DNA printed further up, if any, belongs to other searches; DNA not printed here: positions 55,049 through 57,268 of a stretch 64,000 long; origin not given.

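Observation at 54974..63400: CbrA/CbrB-like sigma54 two-component system with palindromic UAS and -24/-12 promoter driving a Liv-type ABC transporter plus acyl-CoA ligase operon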

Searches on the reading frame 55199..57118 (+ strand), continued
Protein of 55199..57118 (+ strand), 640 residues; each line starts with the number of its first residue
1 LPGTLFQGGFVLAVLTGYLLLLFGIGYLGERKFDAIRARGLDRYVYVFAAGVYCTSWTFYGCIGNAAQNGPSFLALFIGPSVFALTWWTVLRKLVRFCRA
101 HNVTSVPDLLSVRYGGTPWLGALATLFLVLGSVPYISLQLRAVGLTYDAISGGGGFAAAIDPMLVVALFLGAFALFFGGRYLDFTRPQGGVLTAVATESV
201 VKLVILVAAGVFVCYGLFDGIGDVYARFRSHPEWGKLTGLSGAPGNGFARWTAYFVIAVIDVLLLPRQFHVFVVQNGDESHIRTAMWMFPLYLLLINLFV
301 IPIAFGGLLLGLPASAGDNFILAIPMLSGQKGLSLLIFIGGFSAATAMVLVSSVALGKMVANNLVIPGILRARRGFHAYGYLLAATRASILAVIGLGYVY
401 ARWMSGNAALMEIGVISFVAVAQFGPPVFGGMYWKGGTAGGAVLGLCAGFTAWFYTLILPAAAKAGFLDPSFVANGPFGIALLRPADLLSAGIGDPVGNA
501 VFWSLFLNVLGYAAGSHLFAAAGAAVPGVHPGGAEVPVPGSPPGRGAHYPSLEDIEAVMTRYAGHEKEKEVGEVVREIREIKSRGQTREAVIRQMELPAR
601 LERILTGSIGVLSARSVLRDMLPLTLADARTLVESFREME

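Call 37: search_solved_structures(query=A1, max_evalue=1, show_alignments=1)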
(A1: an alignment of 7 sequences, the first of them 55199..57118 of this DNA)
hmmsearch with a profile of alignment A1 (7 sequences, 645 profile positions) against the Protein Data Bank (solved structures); distinct sequences matched with E-value up to 1: 1.
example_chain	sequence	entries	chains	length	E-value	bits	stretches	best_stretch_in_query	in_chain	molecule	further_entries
10ed_A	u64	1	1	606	1.4e-79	271.5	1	6-629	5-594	histidine kinase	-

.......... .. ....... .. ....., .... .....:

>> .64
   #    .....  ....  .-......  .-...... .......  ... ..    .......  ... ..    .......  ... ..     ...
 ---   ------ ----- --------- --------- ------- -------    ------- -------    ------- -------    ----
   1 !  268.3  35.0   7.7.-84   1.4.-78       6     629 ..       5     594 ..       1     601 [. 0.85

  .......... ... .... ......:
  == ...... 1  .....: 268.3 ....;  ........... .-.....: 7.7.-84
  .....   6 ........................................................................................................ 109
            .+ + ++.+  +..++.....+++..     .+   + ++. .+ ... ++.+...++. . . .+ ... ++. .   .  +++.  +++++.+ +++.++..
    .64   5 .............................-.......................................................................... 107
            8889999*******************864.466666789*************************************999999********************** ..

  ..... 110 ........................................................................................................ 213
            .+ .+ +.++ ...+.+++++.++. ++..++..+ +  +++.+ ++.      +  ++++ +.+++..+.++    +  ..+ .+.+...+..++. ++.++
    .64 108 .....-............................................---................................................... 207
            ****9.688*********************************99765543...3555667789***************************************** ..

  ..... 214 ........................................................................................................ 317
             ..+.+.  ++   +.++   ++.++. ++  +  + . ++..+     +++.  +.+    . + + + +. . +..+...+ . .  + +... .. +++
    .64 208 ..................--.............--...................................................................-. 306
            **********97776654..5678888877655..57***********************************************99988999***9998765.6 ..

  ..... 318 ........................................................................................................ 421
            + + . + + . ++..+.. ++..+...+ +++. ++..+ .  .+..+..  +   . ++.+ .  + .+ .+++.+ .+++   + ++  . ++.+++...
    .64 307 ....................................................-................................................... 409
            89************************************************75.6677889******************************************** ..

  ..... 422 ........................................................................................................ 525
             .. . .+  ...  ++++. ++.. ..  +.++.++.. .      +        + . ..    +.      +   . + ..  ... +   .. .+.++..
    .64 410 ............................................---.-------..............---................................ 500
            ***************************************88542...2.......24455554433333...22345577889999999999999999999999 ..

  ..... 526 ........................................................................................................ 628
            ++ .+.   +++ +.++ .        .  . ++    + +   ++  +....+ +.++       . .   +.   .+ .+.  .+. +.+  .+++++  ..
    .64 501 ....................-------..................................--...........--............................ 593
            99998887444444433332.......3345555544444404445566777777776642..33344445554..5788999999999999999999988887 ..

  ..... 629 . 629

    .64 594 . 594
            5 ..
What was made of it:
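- On SLC5/STAC histidine kinases: Profile match to the CbrA SLC5-STAC structure 10ed, E 1.4e-79 (call 37). The alignment to 10ed continues through the STAC region to chain residue 594 (call 37).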

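Call 49: search_solved_structures(query=L002:19856-21037:+, max_evalue=0.00001)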
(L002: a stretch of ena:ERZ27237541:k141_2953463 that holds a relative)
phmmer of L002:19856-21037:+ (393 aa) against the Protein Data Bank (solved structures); distinct sequences matched with E-value up to 0.00001: 20.
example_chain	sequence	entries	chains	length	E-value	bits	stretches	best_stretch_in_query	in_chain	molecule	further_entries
3eaf_A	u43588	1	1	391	2.2e-47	165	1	27-373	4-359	ABC transporter, substrate binding protein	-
3lkb_A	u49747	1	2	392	2.4e-24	89.2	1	35-340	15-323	Probable branched-chain amino acid ABC transporter, amino acid binding protein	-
4n03_A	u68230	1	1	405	7.1e-18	67.9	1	20-357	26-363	ABC-type branched-chain amino acid transport systems periplasmic component-like protein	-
4q6w_A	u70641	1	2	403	1.6e-13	53.6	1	11-182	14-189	Putative leu/ile/val-binding protein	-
4mpt_A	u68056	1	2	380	6.3e-10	41.8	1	24-182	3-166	Putative leu/ile/val-binding protein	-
4ru0_A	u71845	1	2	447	3.2e-09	39.5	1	46-274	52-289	Putative branched-chain amino acid ABC transporter, periplasmic branched-chain amino acid-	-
4wn4_A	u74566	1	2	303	4.7e-08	35.6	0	333-357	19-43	Pentatricopeptide repeat protein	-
4obb_A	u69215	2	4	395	2.3e-07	33.4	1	26-325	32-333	Amino acid/amide ABC transporter substrate-binding protein, HAAT family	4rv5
5orm_A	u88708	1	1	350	2.3e-07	33.3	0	333-357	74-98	cPPR-Telo1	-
5orq_A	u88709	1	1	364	2.5e-07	33.2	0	333-357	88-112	cPPR-Telo1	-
4nqr_A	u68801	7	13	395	2.5e-07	33.2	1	26-325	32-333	Amino acid/amide ABC transporter substrate-binding protein, HAAT family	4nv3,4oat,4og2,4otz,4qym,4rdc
3i09_A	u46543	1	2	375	2.9e-07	33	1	25-247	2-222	Periplasmic branched-chain amino acid-binding protein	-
3lop_A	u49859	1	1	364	2.9e-07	33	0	32-136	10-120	Substrate binding periplasmic protein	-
3ipc_A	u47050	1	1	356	3.9e-07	32.6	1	34-329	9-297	ABC transporter, substrate binding protein (Amino acid)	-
3ip5_A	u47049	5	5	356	5.7e-07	32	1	34-329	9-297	ABC transporter, substrate binding protein (Amino acid)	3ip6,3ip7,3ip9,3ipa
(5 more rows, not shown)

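Call 72: search_protein_families(library=ncbifam, proteins=[L003:21526-22803:+, L003:19495-20670:+, L002:22052-23048:+], max_evalue=1e-10)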
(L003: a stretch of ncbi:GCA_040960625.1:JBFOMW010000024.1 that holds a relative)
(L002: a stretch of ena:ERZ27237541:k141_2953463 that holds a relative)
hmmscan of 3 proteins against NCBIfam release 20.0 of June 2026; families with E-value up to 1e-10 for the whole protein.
L003:21526-22803:+ (425 aa): 6 families
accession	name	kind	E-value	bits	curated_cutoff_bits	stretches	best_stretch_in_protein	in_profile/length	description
NF041878.1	paak_haloarch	equivalog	1.7e-61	208.1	700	1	15-372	7-371/427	phenylacetate--CoA ligase PaaK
TIGR02155.1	PA_CoA_ligase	equivalog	1.4e-56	191.9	646.3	1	14-371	1-362/422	phenylacetate--CoA ligase PaaK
NF053551.1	FlxY_rubin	equivalog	4.3e-43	147.6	520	1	120-416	109-410/424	flexirubin biosynthesis putative acyl-CoA ligase FlxY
NF045666.1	DVU1553_fam_AMP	equivalog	7.1e-36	123.9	300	1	145-327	148-331/331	DVU_1553 family AMP-dependent CoA ligase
NF041217.1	BagE_FevW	exception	1.8e-25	89.8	800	1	59-392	40-373/424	bagremycin/ferroverdin synthetase BagE/FevW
TIGR03335.1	F390_ftsA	equivalog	2.4e-24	85.8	458.7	1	8-324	1-327/445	coenzyme F390 synthetase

L003:19495-20670:+ (391 aa): 1 family
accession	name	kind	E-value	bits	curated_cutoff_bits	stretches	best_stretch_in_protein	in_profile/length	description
NF011933.0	PRK15404.1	subfamily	3.4e-16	59.3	477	1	12-326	11-324/370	high-affinity branched-chain amino acid ABC transporter substrate-binding protein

L002:22052-23048:+ (332 aa): 6 families
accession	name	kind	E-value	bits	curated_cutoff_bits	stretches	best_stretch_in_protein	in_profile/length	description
NF041878.1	paak_haloarch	equivalog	3.9e-55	187.2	700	1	15-330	13-334/427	phenylacetate--CoA ligase PaaK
TIGR02155.1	PA_CoA_ligase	equivalog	7.3e-49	166.4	646.3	1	14-330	7-326/422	phenylacetate--CoA ligase PaaK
NF045666.1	DVU1553_fam_AMP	equivalog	3e-38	131.7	300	1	139-321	148-331/331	DVU_1553 family AMP-dependent CoA ligase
NF053551.1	FlxY_rubin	equivalog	4.8e-38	131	520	1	115-330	110-332/424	flexirubin biosynthesis putative acyl-CoA ligase FlxY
NF041217.1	BagE_FevW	exception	7.6e-26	91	800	1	47-329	34-319/424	bagremycin/ferroverdin synthetase BagE/FevW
TIGR03335.1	F390_ftsA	equivalog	4.4e-21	75.1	458.7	1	21-316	20-325/445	coenzyme F390 synthetase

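Call 73: predict_structure(alignment_id=A5)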
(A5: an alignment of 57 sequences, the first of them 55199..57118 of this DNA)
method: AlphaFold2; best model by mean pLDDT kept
length: 640 residues; sequences in the alignment: 57
mean_pLDDT: 80.9   pTM: 0.83
mean pLDDT of the five models: 80.9, 79.4, 79.1, 77.1, 76.1
residues with pLDDT >= 90: 233; 70-90: 285; 50-70: 79; < 50: 43
segments of 3 or more residues with pLDDT < 50: 478-483, 485-492, 523-548, 626-628
pLDDT, mean of each block of 10 residues (from residue 1): 79 93 94 91 91 74 88 88 81 88 89 84 94 88 85 69 90 89 82 92 92 95 93 85 76 91 90 85 89 90 94 88 91 92 87 91 87 70 90 92 67 84 94 87 95 86 76 57 46 68 92 89 44 32 41 74 69 73 70 71 78 75 54 59
secondary structure, 60 per line:
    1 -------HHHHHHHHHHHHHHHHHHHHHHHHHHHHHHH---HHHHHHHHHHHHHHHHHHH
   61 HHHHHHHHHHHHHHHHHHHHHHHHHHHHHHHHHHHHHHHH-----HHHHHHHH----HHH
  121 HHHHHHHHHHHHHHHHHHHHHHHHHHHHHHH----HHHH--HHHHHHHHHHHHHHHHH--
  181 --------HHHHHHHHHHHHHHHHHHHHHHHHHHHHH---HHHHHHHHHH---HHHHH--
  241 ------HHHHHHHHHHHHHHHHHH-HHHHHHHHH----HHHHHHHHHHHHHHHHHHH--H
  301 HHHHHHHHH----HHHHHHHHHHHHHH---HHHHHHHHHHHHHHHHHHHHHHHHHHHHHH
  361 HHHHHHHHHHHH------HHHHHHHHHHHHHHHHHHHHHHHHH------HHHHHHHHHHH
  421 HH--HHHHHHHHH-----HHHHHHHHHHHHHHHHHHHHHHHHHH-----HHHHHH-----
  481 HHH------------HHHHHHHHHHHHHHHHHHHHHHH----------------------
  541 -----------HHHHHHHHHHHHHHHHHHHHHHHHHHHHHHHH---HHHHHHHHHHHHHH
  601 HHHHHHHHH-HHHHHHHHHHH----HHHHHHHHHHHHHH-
elements in order: H8-38 H42-100 H106-113 H118-151 H156-159 H162-178 H189-217 H221-230 H234-238 H247-264 H266-274 H279-297 H300-309 H314-327 H331-372 H379-403 H410-422 H425-433 H439-464 H470-475 H496-518 H552-583 H587-609 H611-621 H626-639
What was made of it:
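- On SLC5/STAC histidine kinases: The model shows four helices at 552-583, 587-609, 611-621 and 626-639 after a disordered linker (call 73).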

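Call 75: fold_search(model_id=the predicted structure, library=pdb)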
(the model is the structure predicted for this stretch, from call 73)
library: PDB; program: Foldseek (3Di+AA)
matches with E <= 10: 461; with E <= 0.001: 41
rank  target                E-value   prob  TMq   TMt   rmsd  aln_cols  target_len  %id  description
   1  9zfl                  1.7e-08  1.00  0.60  0.75   6.6       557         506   17  Structure of an Engineered Sodium/Iodide Symporter (PF-NIS) (released 2025-12-24)
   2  7yni_A                3.4e-08  1.00  0.56  0.62   6.0       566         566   14  Structure of human SGLT1-MAP17 complex bound with substrate 4D4FDG in the occluded conformation (released 2023-05-31)
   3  8hb0_A                4.0e-08  1.00  0.59  0.63   5.5       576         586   14  Structure of human SGLT2-MAP17 complex with TA1887 (released 2023-11-01)
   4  9x5u_A                5.3e-08  1.00  0.61  0.59  17.3       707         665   15  Arabidopsis thaliana URE transporter DUR3 - URE bound (released 2025-11-05)
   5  5nva                  1.1e-07  1.00  0.56  0.73   5.3       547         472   15  Substrate-bound outward-open state of a Na+-coupled sialic acid symporter reveals a novel Na+-site (released 2018-04-04)
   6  5nv9                  1.7e-07  1.00  0.57  0.73   5.3       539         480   15  Substrate-bound outward-open state of a Na+-coupled sialic acid symporter reveals a novel Na+-site (released 2018-04-04)
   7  7uuy                  1.9e-07  1.00  0.53  0.66   7.8       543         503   16  Structure of the sodium/iodide symporter (NIS) (released 2022-12-21)
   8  8hez_A                2.4e-07  1.00  0.56  0.61   5.8       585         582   16  Structure of human SGLT2-MAP17 complex with Dapagliflozin (released 2023-11-15)
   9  8j74_A                2.6e-07  1.00  0.56  0.68   5.6       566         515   14  Human high-affinity choline transporter CHT1 in the HC-3-bound outward-facing open conformation, dimeric state (released 2024-04-03)
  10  7uuz                  2.8e-07  1.00  0.57  0.70   6.9       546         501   16  Structure of the sodium/iodide symporter (NIS) in complex with perrhenate and sodium (released 2022-12-21)
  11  9kkw_A                2.9e-07  1.00  0.58  0.64   5.0       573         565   13  Structure of hSGLT2-MAP17 complex in the substrate-free inward-facing conformation in the presence of sodium (released 2025-09-03)
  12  9bim                  2.9e-07  1.00  0.53  0.65   6.7       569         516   13  Cryo-EM structure of human CHT1 in the HC-3 bound outward-facing state (released 2024-11-06)
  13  9kkq_A                4.3e-07  1.00  0.59  0.64   4.9       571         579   14  Structure of hSGLT2-MAP17 complex in the substrate-bound occluded conformation (released 2025-09-03)
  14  7vsi_A                4.6e-07  1.00  0.55  0.60   6.7       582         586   14  Structure of human SGLT2-MAP17 complex bound with empagliflozin (released 2021-12-15)
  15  8hg7_A                5.6e-07  1.00  0.60  0.64   5.5       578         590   15  Structure of human SGLT2-MAP17 complex with Sotagliflozin (released 2023-11-15)
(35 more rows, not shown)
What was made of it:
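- On SLC5/STAC histidine kinases: The AlphaFold model has pTM 0.83, and its top 33 Foldseek hits are all SLC5 members with target-normalised TM-scores of about 0.52-0.76 (calls 73, 75).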
